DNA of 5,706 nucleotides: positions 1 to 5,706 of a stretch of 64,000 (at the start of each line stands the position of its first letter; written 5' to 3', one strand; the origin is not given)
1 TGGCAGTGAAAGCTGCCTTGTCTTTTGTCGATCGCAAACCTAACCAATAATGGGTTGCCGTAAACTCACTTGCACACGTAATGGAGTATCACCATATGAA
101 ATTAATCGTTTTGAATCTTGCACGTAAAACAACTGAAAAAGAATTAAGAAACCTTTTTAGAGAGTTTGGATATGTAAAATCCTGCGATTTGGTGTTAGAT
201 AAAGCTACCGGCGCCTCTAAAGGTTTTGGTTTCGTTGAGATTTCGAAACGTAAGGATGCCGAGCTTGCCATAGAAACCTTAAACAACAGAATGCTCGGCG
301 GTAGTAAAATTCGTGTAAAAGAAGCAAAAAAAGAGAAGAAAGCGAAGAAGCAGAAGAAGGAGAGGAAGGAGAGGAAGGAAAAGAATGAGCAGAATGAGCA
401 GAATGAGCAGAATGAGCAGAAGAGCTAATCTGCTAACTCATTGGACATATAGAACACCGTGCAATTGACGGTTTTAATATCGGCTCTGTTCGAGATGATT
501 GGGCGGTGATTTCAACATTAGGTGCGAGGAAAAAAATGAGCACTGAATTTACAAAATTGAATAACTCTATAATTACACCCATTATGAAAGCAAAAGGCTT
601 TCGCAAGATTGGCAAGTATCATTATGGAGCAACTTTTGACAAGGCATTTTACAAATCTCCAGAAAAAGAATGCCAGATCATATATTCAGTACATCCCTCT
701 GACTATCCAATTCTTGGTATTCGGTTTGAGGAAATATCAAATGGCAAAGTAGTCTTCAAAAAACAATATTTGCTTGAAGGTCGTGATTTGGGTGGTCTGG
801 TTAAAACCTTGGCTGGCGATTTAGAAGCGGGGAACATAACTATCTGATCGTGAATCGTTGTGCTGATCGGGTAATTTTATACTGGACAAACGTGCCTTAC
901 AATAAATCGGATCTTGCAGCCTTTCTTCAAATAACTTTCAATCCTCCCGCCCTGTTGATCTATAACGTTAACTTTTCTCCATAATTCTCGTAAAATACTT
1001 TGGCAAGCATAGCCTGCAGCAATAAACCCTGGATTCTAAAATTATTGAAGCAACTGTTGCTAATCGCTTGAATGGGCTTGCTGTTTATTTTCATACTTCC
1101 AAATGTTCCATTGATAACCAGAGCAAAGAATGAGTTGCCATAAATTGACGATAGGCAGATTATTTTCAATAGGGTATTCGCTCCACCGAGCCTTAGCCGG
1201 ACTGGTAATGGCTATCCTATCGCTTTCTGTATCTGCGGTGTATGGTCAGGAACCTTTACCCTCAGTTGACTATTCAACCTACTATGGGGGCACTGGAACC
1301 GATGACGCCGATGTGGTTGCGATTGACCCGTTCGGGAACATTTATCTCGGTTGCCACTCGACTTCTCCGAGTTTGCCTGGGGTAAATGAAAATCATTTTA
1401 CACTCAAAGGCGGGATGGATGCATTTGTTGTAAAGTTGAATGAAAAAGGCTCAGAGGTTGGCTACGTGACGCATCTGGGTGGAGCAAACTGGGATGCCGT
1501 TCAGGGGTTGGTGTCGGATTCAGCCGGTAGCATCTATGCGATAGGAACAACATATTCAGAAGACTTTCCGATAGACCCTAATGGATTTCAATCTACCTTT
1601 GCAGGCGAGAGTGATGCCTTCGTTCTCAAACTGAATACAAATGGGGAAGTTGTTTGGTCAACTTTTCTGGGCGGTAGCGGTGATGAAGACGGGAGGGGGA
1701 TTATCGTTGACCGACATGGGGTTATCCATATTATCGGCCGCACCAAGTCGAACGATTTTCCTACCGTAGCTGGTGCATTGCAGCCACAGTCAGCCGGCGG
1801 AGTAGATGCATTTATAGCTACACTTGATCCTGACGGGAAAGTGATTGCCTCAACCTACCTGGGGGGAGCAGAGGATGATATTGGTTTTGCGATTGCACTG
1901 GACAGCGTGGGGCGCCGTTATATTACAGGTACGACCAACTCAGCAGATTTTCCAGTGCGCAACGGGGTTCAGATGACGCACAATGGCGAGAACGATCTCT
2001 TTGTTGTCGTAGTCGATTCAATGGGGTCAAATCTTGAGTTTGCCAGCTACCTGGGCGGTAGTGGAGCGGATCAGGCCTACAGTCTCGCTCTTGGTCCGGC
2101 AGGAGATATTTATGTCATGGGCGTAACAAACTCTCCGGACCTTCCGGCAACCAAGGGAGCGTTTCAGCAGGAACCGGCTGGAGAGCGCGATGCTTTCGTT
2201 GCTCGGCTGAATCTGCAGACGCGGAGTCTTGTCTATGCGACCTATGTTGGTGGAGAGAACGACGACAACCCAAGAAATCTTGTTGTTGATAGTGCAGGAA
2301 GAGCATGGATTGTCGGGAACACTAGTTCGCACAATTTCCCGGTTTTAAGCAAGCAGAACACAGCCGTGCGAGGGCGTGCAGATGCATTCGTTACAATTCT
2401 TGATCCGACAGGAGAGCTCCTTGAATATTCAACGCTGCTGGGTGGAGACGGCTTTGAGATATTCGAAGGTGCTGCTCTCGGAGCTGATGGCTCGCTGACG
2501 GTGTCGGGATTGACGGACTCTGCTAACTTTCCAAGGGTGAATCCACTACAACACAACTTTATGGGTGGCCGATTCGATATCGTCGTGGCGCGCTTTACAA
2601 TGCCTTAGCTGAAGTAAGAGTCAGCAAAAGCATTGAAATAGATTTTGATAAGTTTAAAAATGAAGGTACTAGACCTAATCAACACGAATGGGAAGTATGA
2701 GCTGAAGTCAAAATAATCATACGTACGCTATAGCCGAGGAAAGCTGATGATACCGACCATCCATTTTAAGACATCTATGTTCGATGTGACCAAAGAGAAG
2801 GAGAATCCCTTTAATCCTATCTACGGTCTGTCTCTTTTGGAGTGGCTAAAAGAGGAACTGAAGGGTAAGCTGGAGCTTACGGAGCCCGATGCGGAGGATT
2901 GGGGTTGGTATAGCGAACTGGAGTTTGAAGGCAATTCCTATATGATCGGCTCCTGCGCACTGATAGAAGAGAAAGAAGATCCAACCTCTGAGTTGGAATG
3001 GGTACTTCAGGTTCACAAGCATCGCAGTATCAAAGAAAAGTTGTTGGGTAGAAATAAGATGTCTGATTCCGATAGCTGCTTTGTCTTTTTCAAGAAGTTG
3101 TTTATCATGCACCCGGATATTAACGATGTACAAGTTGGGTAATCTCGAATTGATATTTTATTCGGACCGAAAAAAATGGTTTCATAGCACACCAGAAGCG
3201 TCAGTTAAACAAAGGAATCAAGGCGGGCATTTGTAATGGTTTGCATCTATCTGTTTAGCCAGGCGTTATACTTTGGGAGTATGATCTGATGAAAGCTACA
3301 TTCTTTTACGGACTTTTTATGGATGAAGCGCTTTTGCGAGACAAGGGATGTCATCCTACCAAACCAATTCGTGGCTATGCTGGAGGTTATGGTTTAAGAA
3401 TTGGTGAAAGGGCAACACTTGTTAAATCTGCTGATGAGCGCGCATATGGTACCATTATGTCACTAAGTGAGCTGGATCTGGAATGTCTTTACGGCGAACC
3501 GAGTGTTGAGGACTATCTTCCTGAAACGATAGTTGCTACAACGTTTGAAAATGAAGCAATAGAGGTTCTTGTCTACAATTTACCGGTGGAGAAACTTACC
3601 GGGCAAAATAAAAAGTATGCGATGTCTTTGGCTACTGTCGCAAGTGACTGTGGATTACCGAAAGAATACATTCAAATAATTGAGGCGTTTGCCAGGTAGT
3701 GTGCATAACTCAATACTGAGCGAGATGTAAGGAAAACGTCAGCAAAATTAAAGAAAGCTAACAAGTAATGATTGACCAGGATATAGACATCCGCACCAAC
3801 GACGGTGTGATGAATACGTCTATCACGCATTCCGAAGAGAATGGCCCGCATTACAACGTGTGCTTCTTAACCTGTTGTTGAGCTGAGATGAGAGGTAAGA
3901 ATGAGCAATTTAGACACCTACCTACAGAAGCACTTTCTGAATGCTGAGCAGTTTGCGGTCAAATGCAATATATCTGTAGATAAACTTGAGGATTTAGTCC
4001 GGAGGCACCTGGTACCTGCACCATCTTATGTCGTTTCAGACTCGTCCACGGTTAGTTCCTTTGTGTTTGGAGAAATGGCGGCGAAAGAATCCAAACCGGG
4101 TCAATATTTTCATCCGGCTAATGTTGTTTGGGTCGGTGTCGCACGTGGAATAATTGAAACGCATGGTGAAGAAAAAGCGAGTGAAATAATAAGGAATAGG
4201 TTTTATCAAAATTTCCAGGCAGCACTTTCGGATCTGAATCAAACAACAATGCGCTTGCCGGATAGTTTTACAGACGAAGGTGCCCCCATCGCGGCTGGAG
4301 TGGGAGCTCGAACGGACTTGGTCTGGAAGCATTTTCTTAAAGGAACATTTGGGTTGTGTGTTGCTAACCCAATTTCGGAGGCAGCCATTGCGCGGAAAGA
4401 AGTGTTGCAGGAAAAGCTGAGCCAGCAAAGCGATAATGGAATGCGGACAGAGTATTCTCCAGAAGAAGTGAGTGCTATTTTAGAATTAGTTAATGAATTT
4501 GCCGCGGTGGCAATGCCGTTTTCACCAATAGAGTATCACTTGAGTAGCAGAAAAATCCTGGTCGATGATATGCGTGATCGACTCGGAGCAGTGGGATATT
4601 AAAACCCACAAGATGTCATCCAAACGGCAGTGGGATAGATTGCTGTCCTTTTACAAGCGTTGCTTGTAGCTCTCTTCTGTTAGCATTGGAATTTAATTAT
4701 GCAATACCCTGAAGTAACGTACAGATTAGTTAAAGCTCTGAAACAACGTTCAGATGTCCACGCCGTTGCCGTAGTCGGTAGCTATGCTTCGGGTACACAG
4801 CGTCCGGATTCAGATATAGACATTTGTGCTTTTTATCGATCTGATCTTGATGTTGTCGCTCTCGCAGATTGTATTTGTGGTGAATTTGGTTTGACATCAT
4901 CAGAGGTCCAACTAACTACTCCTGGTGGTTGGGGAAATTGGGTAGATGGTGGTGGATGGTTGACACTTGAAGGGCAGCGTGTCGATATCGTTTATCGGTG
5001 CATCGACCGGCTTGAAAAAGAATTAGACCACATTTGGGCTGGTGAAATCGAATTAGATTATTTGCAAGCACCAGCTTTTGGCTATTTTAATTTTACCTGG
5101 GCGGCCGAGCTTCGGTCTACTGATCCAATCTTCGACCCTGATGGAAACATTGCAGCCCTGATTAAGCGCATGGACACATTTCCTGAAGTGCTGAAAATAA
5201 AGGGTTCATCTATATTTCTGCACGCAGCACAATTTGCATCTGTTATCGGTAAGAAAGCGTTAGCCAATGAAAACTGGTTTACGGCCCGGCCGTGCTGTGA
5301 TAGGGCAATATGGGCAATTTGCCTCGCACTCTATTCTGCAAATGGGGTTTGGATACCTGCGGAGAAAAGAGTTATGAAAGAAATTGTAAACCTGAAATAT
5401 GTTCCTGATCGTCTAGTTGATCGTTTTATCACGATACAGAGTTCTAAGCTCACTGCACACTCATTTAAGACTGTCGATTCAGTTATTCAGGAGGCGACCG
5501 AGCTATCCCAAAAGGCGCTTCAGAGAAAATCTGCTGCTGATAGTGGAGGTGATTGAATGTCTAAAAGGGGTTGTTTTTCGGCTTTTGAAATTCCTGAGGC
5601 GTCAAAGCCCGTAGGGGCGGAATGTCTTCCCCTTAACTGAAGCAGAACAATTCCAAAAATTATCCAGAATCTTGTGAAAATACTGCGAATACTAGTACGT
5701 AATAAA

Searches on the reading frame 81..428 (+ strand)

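Call 9: search_protein_families(library=pfam, proteins=[window:81-428:+], max_evalue=0.001)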
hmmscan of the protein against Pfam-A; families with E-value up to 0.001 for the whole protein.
window:81-428:+ (115 aa): 2 families
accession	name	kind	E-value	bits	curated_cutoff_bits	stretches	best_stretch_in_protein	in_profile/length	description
PF00076.28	RRM_1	-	1.4e-20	73.4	20.7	1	8-78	1-70/70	RNA recognition motif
PF13893.12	RRM_5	-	7.1e-05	22.9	27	1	8-96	29-113/125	RNA recognition motif. (a.k.a. RRM, RBD, or RNP domain)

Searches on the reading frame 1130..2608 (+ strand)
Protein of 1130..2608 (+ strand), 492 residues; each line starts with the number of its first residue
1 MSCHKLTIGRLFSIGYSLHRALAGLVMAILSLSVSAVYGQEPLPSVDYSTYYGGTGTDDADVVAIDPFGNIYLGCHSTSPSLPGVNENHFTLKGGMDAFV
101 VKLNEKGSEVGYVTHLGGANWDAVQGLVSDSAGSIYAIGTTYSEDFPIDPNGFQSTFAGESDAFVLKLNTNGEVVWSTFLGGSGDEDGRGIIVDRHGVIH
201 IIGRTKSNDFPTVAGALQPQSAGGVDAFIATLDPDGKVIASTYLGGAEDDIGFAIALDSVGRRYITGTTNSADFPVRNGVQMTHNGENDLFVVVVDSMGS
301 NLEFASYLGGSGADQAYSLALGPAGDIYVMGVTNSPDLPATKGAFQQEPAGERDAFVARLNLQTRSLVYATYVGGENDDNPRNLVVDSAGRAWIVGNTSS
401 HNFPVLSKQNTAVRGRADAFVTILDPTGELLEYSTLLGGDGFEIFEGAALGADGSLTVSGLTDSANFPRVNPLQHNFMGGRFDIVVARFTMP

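Call 9: search_protein_families(library=pfam, proteins=[window:1130-2608:+], max_evalue=0.001)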
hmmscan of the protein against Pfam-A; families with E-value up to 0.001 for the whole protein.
window:1130-2608:+ (492 aa): 2 families
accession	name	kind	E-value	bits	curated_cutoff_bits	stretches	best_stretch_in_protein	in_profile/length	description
PF06739.17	SBBP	-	6.9e-34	116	20.5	4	241-275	3-38/38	Beta-propeller repeat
PF17164.10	DUF5122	-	0.00045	20.9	27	0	156-173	14-31/36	Domain of unknown function (DUF5122) beta-propeller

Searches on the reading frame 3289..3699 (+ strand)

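Call 9: search_protein_families(library=pfam, proteins=[window:3289-3699:+], max_evalue=0.001)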
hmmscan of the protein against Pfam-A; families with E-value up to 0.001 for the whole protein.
window:3289-3699:+ (136 aa): 1 family
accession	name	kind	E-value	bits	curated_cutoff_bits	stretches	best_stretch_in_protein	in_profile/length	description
PF13772.11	AIG2_2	-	0.00035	21.4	27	1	53-129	3-81/83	AIG2-like family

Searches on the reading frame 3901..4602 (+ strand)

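Call 9: search_protein_families(library=pfam, proteins=[window:3901-4602:+], max_evalue=0.001)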
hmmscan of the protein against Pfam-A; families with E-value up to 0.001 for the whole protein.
window:3901-4602:+ (233 aa): 1 family
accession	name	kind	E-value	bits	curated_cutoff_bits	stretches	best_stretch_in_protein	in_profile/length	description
PF19531.4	DUF6058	-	2e-28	99.5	25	1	98-228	2-125/126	Family of unknown function (DUF6058)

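Call 62: search_protein_families(library=padloc, proteins=[window:3901-4602:+], max_evalue=0.01)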
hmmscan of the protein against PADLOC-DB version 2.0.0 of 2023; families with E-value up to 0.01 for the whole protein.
window:3901-4602:+ (233 aa): 0 families

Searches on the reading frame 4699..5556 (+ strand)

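Call 9: search_protein_families(library=pfam, proteins=[window:4699-5556:+], max_evalue=0.001)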
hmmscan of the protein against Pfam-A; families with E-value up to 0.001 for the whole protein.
window:4699-5556:+ (285 aa): 2 families
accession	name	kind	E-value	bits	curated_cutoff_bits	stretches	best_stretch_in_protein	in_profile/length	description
PF01909.29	NTP_transf_2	-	3.6e-10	40.5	21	1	9-51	3-45/93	Nucleotidyltransferase domain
PF18765.7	Polbeta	-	1.2e-07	32.2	26.9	1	10-51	3-44/93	Polymerase beta, Nucleotidyltransferase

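Call 62: search_protein_families(library=padloc, proteins=[window:4699-5556:+], max_evalue=0.01)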
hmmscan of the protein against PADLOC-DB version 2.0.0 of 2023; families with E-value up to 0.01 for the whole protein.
window:4699-5556:+ (285 aa): 7 families
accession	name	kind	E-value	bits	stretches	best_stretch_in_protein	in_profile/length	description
PDLC04904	PDC-S09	-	1.1e-05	23.6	1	11-55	16-60/104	-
PDLC04906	PDC-S09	-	3.7e-05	22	1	12-43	16-47/98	-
PDLC04907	PDC-S09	-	4.6e-05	21.5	1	7-47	14-54/114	-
PDLC04902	PDC-S09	-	6.2e-05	21.3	1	11-43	12-44/97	-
PDLC04903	PDC-S09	-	0.0015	16.8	1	18-45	24-51/108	-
PDLC04905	PDC-S09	-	0.0072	14.7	0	10-48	11-50/101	-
PDLC04368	PDC-M05A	-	0.0075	14.1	0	10-43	96-130/201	-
